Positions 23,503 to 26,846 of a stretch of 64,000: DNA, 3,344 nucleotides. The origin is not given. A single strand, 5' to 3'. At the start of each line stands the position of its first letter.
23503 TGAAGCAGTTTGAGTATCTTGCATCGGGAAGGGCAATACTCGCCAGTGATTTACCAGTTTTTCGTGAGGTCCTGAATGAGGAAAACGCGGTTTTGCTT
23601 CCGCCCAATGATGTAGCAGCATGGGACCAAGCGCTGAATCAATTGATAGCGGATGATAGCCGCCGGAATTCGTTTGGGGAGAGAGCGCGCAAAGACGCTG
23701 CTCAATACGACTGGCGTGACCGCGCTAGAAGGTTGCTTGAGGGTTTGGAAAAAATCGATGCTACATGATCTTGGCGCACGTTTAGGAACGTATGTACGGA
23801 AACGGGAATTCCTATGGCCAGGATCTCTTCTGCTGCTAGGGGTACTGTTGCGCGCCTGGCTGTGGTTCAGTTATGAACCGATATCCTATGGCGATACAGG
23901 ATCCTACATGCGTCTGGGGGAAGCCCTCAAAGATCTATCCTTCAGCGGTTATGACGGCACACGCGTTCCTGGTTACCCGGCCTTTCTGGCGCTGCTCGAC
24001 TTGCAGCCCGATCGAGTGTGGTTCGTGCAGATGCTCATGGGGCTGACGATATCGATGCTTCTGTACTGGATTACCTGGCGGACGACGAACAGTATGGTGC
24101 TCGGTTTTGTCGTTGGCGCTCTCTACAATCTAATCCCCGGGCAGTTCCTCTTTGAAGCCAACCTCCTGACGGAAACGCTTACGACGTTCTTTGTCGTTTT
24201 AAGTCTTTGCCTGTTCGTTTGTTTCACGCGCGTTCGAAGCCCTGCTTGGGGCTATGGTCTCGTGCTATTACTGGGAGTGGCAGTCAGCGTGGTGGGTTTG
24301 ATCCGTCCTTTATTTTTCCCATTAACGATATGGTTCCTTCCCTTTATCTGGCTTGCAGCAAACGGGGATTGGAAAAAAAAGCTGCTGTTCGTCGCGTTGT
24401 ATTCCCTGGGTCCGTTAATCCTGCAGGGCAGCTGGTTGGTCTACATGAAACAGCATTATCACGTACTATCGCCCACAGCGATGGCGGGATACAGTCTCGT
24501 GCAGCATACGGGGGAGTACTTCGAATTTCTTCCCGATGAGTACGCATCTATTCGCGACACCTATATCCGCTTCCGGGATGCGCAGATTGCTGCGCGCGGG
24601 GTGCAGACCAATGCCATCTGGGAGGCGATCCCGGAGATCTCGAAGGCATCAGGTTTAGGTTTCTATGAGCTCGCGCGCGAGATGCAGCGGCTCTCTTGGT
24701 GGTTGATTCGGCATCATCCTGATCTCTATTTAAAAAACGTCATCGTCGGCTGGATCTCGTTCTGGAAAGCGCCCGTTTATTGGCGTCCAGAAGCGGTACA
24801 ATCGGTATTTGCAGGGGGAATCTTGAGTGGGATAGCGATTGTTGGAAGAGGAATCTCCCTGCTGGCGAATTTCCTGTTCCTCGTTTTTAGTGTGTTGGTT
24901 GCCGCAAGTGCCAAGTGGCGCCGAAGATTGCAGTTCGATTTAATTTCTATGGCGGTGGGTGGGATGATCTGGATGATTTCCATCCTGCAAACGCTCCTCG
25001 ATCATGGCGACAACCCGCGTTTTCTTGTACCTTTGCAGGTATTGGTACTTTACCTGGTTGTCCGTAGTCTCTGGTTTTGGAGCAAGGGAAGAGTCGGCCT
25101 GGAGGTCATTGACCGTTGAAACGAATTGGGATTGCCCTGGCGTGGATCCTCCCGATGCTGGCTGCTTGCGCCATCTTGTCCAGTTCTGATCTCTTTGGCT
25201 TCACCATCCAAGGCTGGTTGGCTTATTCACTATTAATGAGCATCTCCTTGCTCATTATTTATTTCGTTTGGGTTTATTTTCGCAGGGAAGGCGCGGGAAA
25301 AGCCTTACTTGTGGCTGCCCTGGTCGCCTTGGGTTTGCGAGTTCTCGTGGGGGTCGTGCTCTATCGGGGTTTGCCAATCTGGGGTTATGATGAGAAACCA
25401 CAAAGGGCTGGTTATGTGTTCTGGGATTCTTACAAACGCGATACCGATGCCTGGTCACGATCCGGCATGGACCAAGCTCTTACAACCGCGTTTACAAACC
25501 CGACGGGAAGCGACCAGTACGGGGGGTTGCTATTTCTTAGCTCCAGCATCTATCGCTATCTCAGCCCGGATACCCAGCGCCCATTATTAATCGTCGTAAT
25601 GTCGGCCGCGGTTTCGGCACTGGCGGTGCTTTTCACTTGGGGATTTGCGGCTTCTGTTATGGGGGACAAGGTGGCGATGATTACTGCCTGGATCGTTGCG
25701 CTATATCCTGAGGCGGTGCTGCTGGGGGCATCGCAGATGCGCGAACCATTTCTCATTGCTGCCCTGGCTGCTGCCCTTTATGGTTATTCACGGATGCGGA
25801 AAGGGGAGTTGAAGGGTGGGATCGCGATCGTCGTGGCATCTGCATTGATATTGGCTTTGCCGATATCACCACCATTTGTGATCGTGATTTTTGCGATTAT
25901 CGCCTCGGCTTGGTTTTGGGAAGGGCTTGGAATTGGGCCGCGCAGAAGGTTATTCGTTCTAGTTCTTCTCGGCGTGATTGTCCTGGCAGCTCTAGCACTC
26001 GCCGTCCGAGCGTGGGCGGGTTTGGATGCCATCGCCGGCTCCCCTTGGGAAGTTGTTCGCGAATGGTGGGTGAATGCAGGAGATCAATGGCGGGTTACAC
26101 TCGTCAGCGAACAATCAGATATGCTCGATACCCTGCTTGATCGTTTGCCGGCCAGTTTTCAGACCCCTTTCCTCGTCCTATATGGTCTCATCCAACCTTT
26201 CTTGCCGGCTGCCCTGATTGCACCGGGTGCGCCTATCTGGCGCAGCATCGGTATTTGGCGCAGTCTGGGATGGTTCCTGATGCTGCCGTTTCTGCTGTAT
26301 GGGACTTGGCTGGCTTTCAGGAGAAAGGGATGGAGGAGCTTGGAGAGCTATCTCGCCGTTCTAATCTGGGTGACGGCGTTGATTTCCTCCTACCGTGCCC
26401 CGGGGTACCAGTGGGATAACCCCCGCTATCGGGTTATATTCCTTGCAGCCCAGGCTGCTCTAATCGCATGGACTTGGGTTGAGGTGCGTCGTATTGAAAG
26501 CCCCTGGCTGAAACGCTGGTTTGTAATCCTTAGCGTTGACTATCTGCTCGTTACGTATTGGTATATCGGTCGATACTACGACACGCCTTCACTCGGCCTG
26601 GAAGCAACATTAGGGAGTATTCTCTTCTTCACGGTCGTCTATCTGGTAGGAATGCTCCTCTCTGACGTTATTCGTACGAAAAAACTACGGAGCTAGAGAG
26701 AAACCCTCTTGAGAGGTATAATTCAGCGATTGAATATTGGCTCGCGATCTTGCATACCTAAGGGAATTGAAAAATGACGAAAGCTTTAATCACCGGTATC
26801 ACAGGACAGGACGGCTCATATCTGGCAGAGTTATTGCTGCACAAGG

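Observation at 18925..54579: Glycan super-locus (~36 kb) combining five GT-C-like membrane proteins, two polyprenyl-P-sugar synthases and both Wzx- and Wzm/Wzt-type export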

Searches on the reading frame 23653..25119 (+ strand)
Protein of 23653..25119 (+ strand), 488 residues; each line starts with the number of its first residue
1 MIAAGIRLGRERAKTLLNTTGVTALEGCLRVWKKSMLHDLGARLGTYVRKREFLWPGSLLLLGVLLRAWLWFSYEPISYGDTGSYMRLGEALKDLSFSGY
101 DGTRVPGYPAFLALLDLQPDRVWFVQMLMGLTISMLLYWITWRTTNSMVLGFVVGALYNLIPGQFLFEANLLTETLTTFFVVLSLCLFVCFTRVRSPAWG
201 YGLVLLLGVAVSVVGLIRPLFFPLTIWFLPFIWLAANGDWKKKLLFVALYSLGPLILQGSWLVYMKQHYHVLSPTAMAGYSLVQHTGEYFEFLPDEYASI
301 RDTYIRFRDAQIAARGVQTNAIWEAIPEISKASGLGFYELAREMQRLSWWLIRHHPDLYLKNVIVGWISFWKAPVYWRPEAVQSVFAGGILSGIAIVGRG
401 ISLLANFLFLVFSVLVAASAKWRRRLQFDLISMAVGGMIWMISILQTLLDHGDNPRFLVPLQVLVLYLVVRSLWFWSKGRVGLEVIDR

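Call 3: search_protein_families(library=pfam, proteins=[window:23653-25119:+], max_evalue=0.01)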
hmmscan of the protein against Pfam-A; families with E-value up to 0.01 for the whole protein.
window:23653-25119:+ (488 aa): 1 family
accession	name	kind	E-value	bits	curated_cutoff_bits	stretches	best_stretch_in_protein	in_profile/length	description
PF13231.12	PMT_2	-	0.0026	18.4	26.1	1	113-231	15-132/160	Dolichyl-phosphate-mannose-protein mannosyltransferase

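Call 12: search_protein_families(library=ncbifam, proteins=[window:23758-25119:+], max_evalue=0.1)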
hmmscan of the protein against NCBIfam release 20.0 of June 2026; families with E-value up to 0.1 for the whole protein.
window:23758-25119:+ (453 aa): 0 families

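Call 16: search_solved_structures(query=window:23758-25119:+, max_evalue=10)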
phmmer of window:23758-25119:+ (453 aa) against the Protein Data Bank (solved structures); distinct sequences matched with E-value up to 10: 1.
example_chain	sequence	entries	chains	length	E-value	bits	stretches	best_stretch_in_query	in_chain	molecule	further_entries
4hfx_A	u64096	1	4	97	2.7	10.1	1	230-283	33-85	Transcription elongation factor B polypeptide 3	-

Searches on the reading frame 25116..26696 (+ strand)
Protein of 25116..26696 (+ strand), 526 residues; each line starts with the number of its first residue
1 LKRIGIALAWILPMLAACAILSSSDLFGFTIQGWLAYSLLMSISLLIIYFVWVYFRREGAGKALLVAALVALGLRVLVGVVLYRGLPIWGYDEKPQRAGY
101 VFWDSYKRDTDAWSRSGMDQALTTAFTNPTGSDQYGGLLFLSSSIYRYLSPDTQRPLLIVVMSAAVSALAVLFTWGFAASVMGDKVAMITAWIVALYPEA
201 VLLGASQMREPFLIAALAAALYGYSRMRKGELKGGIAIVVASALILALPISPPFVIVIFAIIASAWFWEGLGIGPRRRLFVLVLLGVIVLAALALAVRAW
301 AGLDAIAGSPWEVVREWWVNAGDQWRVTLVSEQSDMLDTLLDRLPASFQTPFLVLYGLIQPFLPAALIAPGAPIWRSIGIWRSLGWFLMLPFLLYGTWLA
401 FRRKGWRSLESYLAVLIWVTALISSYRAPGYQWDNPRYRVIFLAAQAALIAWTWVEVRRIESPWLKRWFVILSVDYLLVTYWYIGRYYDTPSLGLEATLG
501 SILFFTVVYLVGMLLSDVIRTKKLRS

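Call 3: search_protein_families(library=pfam, proteins=[window:25116-26696:+], max_evalue=0.01)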
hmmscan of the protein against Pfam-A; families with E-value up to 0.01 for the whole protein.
window:25116-26696:+ (526 aa): 0 families

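Call 12: search_protein_families(library=ncbifam, proteins=[window:25116-26696:+], max_evalue=0.1)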
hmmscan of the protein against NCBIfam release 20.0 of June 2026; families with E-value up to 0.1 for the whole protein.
window:25116-26696:+ (526 aa): 0 families

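Call 25: find_homologous_proteins(query=window:25116-26696:+, max_evalue=0.001)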
Query window:25116-26696:+ (526 aa): 801 proteins with E <= 0.001 among 8000 candidates; the best 120 are listed.
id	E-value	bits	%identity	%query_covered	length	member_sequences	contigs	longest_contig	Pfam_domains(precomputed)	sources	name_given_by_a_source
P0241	0.0e+0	1067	92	100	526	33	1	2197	-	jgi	jgi:hypothetical protein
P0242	0.0e+0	1047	90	100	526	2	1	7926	-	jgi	-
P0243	0.0e+0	1047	90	100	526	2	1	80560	-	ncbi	-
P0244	0.0e+0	1035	89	100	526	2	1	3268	-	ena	-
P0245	0.0e+0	1010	87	100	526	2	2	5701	-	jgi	jgi:hypothetical protein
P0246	3.3e-298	1008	90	96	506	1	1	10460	-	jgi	jgi:hypothetical protein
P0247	5.6e-298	1007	87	100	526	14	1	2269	-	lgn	-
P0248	1.9e-297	1005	85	100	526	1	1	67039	-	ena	-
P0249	3.2e-297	1005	85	100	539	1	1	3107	-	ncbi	-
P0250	7.8e-297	1003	86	100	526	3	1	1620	-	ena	-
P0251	6.7e-296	1000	86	100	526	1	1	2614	-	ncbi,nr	ncbi:MAG: hypothetical protein MUP44_05340 [Anaerolineales bacterium]|nr:hypothetical protein [Anaer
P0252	1.8e-291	986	84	100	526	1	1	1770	-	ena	-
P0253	1.6e-290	983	92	92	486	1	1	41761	-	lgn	-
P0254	1.0e-289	980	83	100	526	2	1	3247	-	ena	-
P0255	1.5e-288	976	91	92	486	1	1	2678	-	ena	-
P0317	2.8e-139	483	46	99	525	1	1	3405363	-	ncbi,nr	ncbi:MAG: hypothetical protein JSV37_07160 [Anaerolineaceae bacterium]|nr:MAG: hypothetical protein 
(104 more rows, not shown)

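Call 28: search_solved_structures(query=A3, max_evalue=10, show_alignments=2)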
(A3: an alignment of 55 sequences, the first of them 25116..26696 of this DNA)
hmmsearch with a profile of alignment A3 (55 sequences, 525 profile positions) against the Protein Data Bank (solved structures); distinct sequences matched with E-value up to 10: 0.

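Call 33: search_protein_families(library=pfam, alignment_id=A3, max_evalue=0.01)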
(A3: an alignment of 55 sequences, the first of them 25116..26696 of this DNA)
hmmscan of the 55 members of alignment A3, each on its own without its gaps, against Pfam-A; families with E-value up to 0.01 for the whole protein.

A. member 1, window:25116-26696:+ (526 aa): 0 families

B. families by the number of members that match (of 55 scanned): 5 families
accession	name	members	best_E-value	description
PF13231.12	PMT_2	12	3.4e-06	Dolichyl-phosphate-mannose-protein mannosyltransferase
PF11028.14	TMEM260-like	1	0.00065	Protein O-mannosyl-transferase TMEM260-like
PF03901.23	Glyco_transf_22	1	0.0026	Alg9-like mannosyltransferase family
PF03203.19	MerC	1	0.0094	MerC mercury resistance protein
PF13150.11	TraL_transposon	1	0.0099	Conjugative transposon protein TraL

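Call 89: find_encoding_contigs(protein=P0317, flank=10000, max_places=2)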
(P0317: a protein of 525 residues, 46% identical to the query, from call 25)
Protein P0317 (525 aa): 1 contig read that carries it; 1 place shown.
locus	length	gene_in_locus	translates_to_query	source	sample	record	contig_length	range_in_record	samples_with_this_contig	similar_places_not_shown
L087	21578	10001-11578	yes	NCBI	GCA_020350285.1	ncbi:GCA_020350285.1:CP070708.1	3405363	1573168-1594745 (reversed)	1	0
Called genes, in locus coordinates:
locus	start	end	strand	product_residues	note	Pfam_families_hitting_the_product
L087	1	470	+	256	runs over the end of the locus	PF00005:ABC_tran, PF13304:AAA_21 (faint), PF13401:AAA_22 (weak)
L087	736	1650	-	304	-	PF14257:DUF4349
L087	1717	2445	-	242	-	PF00149:Metallophos, PF12850:Metallophos_2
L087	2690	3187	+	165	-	PF02367:TsaE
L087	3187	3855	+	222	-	PF00814:TsaD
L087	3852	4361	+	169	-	PF00583:Acetyltransf_1, PF13673:Acetyltransf_10, PF13508:Acetyltransf_7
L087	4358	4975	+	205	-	PF03167:UDG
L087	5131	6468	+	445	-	PF03446:NAD_binding_2, PF03721:UDPG_MGDP_dh_N, PF00984:UDPG_MGDP_dh, PF03720:UDPG_MGDP_dh_C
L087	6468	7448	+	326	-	PF00106:adh_short (weak), PF01073:3Beta_HSD, PF01370:Epimerase, PF02719:Polysacc_synt_2, PF04321:RmlD_sub_bind, PF13460:NAD_binding_10, PF16363:GDP_Man_Dehyd, PF07993:NAD_binding_4, +1 more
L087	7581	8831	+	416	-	PF13440:Polysacc_synt_3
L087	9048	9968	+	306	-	PF00534:Glycos_transf_1, PF13692:Glyco_trans_1_4, PF13524:Glyco_trans_1_2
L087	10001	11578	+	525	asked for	-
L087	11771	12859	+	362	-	PF01370:Epimerase, PF16363:GDP_Man_Dehyd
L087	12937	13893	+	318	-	PF00535:Glycos_transf_2, PF10111:Glyco_tranf_2_2 (weak)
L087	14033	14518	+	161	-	PF13412:HTH_24, PF01047:MarR (weak), PF12802:MarR_2 (weak)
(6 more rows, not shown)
